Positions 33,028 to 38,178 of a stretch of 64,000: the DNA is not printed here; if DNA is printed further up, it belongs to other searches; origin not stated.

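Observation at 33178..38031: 1617-aa orphan giant protein with a single C-terminal MoxR/dynein-like AAA+ module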

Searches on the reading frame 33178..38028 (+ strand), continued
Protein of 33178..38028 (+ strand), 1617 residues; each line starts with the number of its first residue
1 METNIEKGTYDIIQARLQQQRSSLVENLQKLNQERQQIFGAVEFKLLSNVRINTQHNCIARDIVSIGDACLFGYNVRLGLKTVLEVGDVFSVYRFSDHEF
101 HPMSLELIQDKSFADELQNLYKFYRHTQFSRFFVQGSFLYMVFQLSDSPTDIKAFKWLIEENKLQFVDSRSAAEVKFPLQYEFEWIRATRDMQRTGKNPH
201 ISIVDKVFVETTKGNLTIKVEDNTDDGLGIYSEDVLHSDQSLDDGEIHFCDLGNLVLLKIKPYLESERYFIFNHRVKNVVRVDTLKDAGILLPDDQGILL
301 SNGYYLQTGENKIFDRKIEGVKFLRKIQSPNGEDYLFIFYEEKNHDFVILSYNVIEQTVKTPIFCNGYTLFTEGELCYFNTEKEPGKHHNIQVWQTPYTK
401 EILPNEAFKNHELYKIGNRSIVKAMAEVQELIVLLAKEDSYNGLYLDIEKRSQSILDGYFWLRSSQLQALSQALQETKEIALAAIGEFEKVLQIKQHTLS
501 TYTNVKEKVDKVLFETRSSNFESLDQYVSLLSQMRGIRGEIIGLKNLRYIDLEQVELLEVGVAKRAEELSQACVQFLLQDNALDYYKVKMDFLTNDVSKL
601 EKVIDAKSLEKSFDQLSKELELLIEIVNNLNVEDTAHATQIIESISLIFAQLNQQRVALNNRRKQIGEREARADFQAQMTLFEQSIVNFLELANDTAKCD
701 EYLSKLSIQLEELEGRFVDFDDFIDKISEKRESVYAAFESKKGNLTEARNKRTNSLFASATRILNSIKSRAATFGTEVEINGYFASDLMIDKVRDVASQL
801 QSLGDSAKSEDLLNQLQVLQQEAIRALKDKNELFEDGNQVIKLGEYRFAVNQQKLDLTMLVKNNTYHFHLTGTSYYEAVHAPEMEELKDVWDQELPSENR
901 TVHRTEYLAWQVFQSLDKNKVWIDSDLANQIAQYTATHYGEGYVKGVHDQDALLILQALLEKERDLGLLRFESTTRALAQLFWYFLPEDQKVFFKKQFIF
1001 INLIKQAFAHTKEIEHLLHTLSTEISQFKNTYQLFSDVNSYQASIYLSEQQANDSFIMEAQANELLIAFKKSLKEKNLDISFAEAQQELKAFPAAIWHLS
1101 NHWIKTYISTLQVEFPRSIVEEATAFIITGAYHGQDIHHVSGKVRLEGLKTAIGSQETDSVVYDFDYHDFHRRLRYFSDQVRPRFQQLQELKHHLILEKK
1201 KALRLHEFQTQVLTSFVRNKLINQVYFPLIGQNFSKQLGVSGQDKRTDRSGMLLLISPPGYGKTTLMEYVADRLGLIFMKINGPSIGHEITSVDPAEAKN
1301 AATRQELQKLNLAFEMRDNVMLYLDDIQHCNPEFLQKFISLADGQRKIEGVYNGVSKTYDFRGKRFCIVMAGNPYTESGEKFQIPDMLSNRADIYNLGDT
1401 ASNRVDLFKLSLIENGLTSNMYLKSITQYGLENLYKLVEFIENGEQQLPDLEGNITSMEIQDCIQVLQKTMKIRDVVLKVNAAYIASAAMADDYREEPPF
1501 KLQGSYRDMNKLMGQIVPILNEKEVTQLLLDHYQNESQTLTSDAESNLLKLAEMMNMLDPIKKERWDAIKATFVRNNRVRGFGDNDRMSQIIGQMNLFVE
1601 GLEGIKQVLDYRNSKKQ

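Call 25: find_related_loci(query=A1, collection=genome_contigs, flank=8000)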
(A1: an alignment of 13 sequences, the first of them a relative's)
Query A1 (1617 aa) in genome_contigs; peptide patterns used: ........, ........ (x = any residue, [..] = any of these).
600 stretches matched a pattern (row limit reached: there are more); 564 encode a relative of the query (tblastn E <= 1e-3); the best 80 are kept; 80 distinct loci.
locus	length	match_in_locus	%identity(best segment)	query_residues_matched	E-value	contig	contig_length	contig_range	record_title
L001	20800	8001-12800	54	1-1609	0e+0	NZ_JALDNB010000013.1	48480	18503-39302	Chryseobacterium aahli strain cx-42 Scaffold10_2, whole genome shotgun sequence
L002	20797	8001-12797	53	1-1613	0e+0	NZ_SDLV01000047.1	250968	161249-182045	Chryseobacterium candidae strain JC507 NODE_90_length_250922_cov_33.196377, whole genome shotgun sequence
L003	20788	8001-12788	53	1-1609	0e+0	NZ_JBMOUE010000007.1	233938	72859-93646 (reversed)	Chryseobacterium sp. Mn2064 NODE_7_length_233938_cov_114.965715, whole genome shotgun sequence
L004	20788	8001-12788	52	1-1609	0e+0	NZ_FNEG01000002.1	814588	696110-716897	Chryseobacterium jejuense strain DSM 19299, whole genome shotgun sequence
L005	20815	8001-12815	51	5-1609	0e+0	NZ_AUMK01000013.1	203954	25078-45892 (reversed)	Aquimarina latercula DSM 2041 H526DRAFT_scaffold00010.10_C, whole genome shotgun sequence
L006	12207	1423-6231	50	5-1609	0e+0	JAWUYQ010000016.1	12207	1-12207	MAG: Flavobacteriaceae bacterium isolate HBSea_ice_MAG857 BAT.857_918688_flag=1_multi=6.0000_len=12207, whole genome sho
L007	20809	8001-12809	51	5-1609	0e+0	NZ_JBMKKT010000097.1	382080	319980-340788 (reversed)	Tenacibaculum sp. MEBiC06402 k141_59, whole genome shotgun sequence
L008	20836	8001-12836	50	5-1611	0e+0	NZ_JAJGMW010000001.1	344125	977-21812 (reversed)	Leeuwenhoekiella parthenopeia strain Mr9 Scaffold1, whole genome shotgun sequence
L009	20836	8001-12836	50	5-1610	0e+0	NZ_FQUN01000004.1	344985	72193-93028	Leeuwenhoekiella marinoflava DSM 3653, whole genome shotgun sequence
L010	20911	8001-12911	50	3-1609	0e+0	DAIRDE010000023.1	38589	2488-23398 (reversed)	MAG TPA_asm: Nonlabens sp. isolate CTOTU7307 NODE_1057_length_38589_cov_57.148778, whole genome shotgun sequence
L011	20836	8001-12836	48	3-1612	0e+0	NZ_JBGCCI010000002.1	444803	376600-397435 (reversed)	Flavobacterium sp. 28YEA47A Ga0573052_02, whole genome shotgun sequence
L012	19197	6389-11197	47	5-1609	0e+0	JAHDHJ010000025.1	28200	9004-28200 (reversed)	MAG: Saprospiraceae bacterium isolate MAG-67 RZ_4708, whole genome shotgun sequence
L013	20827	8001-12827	48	3-1609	0e+0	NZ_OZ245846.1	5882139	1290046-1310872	MAG: Ulvibacterium sp. isolate 40d8580c-2cfc-4524-b3ab-290e7e8e622b chromosome 1, complete sequence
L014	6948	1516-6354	47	2-1605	0e+0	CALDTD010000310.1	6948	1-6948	MAG: uncultured Flavobacteriales bacterium isolate L1_Bin_METABAT__124_sub_1 genome assembly, contig: c_000001051435, wh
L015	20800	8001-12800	54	1-1609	0e+0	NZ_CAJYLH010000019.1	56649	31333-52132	MAG: uncultured Chryseobacterium sp. isolate S2C954_SP236, whole genome shotgun sequence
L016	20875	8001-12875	47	5-1609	0e+0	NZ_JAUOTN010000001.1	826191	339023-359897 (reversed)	Pontibacter coccineus strain BT731 NODE_1_length_826191_cov_40.291961, whole genome shotgun sequence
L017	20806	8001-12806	48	3-1609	0e+0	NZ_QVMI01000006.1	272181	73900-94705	Bacteroides sp. 51 scaffold6_size272181, whole genome shotgun sequence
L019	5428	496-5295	47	5-1609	0e+0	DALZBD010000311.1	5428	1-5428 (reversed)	MAG TPA_asm: Bacteroides sp. isolate CTOTU47028 NODE_1417_length_5428_cov_5.061790, whole genome shotgun sequence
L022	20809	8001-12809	48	4-1613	0e+0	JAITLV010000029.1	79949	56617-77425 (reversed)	MAG: Sphingobacterium sp. isolate Pcu381_bin30 k119_95623, whole genome shotgun sequence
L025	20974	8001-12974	46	3-1609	0e+0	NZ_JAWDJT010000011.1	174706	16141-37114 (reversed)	Hymenobacter endophyticus strain ZK17L-C2 idba_K_17_124_22_11, whole genome shotgun sequence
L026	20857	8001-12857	46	5-1609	0e+0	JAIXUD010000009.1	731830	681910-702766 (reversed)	MAG: Sphingobacteriales bacterium isolate D1_MAG_00006 pond_D1_MAG_00006_000000000010, whole genome shotgun sequence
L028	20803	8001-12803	47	5-1609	0e+0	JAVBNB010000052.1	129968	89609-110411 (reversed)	MAG: Tannerella sp. isolate EPI_MAG_00067 c_000005066312, whole genome shotgun sequence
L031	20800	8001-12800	48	5-1609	0e+0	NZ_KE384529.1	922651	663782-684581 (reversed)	Dysgonomonas capnocytophagoides DSM 22835 K322DRAFT_scaffold00001.1, whole genome shotgun sequence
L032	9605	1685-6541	45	2-1609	0e+0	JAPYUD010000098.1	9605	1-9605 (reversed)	MAG: Pirellulaceae bacterium isolate PW8.concoct.81 PW8_8008_length_9605_cov_6.997696, whole genome shotgun sequence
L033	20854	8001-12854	45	2-1609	0e+0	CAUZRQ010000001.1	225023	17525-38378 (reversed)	MAG: Planctomycetota bacterium isolate CB6_AW.30 genome assembly, contig: Ga0310123_10000003, whole genome shotgun seque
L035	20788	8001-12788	47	5-1609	0e+0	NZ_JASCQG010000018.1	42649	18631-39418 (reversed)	Empedobacter sedimenti strain DT-LB-19 DL19_scaffold18, whole genome shotgun sequence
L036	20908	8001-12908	45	2-1609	0e+0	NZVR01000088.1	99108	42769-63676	MAG: Blastopirellula sp. isolate NAT61 40924, whole genome shotgun sequence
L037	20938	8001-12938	49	3-1609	0e+0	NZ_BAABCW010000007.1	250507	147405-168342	Aquimarina addita strain JCM 17106 sequence07, whole genome shotgun sequence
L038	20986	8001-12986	45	5-1609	0e+0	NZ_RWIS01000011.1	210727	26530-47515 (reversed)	Hymenobacter metallilatus strain 9PBR-2 NODE_11_length_210727_cov_15.202293, whole genome shotgun sequence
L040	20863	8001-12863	46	5-1609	0e+0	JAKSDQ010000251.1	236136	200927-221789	MAG: Cytophagales bacterium isolate MAG.99 k141_3263335, whole genome shotgun sequence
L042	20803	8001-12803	46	3-1609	0e+0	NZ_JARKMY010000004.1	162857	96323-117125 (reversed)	Chryseolinea sp. H1M3-3 velvet_auto_127_4, whole genome shotgun sequence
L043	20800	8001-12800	54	1-1609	0e+0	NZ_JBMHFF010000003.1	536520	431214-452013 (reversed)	Chryseobacterium sp. GP-SGM7 NODE_3_length_536520_cov_265.428537, whole genome shotgun sequence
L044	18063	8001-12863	45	5-1609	0e+0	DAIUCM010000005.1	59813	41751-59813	MAG TPA_asm: Bacteroidota bacterium isolate CTOTU10745 NODE_149_length_59813_cov_10.666388, whole genome shotgun sequenc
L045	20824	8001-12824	45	2-1609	0e+0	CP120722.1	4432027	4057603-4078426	Kiritimatiellota bacterium B12222 chromosome, complete genome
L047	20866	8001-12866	46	5-1609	0e+0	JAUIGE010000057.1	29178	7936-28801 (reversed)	MAG: Bacteroidia bacterium isolate Co_bin.136 NODE_9451_length_29178_cov_2.870022, whole genome shotgun sequence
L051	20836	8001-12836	44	2-1609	0e+0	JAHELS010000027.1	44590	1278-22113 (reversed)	MAG: Rhodopirellula sp. isolate Ww632 NODE_1532_length_44590_cov_4.759473, whole genome shotgun sequence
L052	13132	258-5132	44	2-1609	0e+0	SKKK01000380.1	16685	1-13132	MAG: Planctomycetaceae bacterium isolate CSSed162cmA_153 CSSed16-2cmA-8530, whole genome shotgun sequence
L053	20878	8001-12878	45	2-1609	0e+0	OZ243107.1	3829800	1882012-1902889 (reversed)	MAG: Owenweeksia sp. isolate 26eab29c-8eb0-4f4d-a16a-92e4b856c0c0 genome assembly, chromosome: 1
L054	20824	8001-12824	46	3-1609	0e+0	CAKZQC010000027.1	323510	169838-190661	MAG TPA_asm: uncultured Saprospiraceae bacterium isolate ERR2094174_bin.4_CONCOCT_v1.1_MAG genome assembly, contig: ERZ6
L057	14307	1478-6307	44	5-1609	0e+0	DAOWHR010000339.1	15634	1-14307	MAG TPA_asm: Anaerohalosphaeraceae bacterium isolate CSMAG_2022 CSMAG_2022_k141_5871181_length_15634_cov_8.0000, whole g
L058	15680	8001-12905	44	2-1609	0e+0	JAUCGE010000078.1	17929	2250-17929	Desulfobacterales bacterium HSG16 NODE_113_length_17929, whole genome shotgun sequence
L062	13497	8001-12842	44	5-1609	0e+0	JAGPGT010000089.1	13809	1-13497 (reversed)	MAG: Phycisphaerae bacterium isolate Gw_SlDig_bin_305 Gw_SlDig_8132_length_13809_cov_16.195439, whole genome shotgun seq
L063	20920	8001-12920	45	3-1610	0e+0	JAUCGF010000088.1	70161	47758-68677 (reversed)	Desulfococcaceae bacterium HSG9 NODE_20_length_70161, whole genome shotgun sequence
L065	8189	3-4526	47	98-1609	0e+0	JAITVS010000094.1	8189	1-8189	MAG: Tannerella sp. isolate TD116_bin54 k119_650562, whole genome shotgun sequence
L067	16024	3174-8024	43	2-1609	0e+0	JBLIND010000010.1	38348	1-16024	MAG: Candidatus Omnitrophota bacterium isolate 3300053785_28 Ga0535658_0001597, whole genome shotgun sequence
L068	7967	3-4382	48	159-1609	0e+0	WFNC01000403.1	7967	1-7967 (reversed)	MAG: Flavobacteriales bacterium isolate S010_51 k151_303990, whole genome shotgun sequence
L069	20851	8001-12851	43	2-1609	0e+0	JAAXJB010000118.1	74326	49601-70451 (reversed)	MAG: Rubripirellula sp. isolate SW22112_bin_5 NODE_133_length_74326_cov_13.763986, whole genome shotgun sequence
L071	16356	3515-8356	47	5-1610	0e+0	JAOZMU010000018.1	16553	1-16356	MAG: Bacteroidales bacterium isolate GMC3.metabat2.81 GMC3_907_length_16553_cov_19.376409, whole genome shotgun sequence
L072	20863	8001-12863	44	5-1609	0e+0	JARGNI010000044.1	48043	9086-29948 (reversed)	MAG: Verrucomicrobiales bacterium isolate bin_ak_oxhcr2.025 NODE_603_length_48043_cov_135.658665, whole genome shotgun s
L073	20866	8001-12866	43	2-1609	0e+0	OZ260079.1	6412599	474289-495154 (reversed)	MAG: Phragmitibacter sp. isolate NI281-mx-bin07 genome assembly, chromosome: 1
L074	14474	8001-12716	44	5-1609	0e+0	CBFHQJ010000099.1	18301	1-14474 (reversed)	MAG: Akkermansiaceae bacterium isolate AGTU_79_bin_1_indstr genome assembly, contig: AGTU_79_bin_1_indstr_c99, whole gen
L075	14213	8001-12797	43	5-1609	0e+0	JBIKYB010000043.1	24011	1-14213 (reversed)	MAG: Prosthecobacter sp. isolate ME2015-10-10_3300044731_group6_bin110 Rohwer_bin2784_scaffold_1132_c1, whole genome sho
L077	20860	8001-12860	43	5-1617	0e+0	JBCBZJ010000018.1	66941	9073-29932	MAG: Verrucomicrobiota bacterium isolate P01_A01_bin.112 k141_1254813_length_66941_cov_17.7769, whole genome shotgun seq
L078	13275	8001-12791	43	5-1609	0e+0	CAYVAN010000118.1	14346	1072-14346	MAG TPA_asm: uncultured Rhodopirellula sp. isolate SRP268394_co1_174 genome assembly, contig: NODE_6938_length_14346_cov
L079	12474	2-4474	46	133-1617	0e+0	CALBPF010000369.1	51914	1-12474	MAG TPA_asm: uncultured Flammeovirgaceae bacterium isolate SRR3401483_bin.57_CONCOCT_v1.1_MAG genome assembly, contig: E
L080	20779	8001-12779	43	5-1609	0e+0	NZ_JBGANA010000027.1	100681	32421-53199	MAG: Prosthecobacter sp. isolate MAG_AAO_H125.6 AAOH125-6_opera_contig_799, whole genome shotgun sequence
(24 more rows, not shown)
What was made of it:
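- On DUF3686-DUF7902-AAA+ family ('DNA repair ATPase', PF12458-containing): Most of the 80 loci cover aa ~5-1609; a few are cut by contig ends (call 25).
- At least 564 species genomes carry a relative; the 80 loci retrieved cover nearly the whole protein (call 25). Conservation is unusually high and full-length across phyla, at 43-54% identity (call 25), unlike fast-evolving defence genes.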
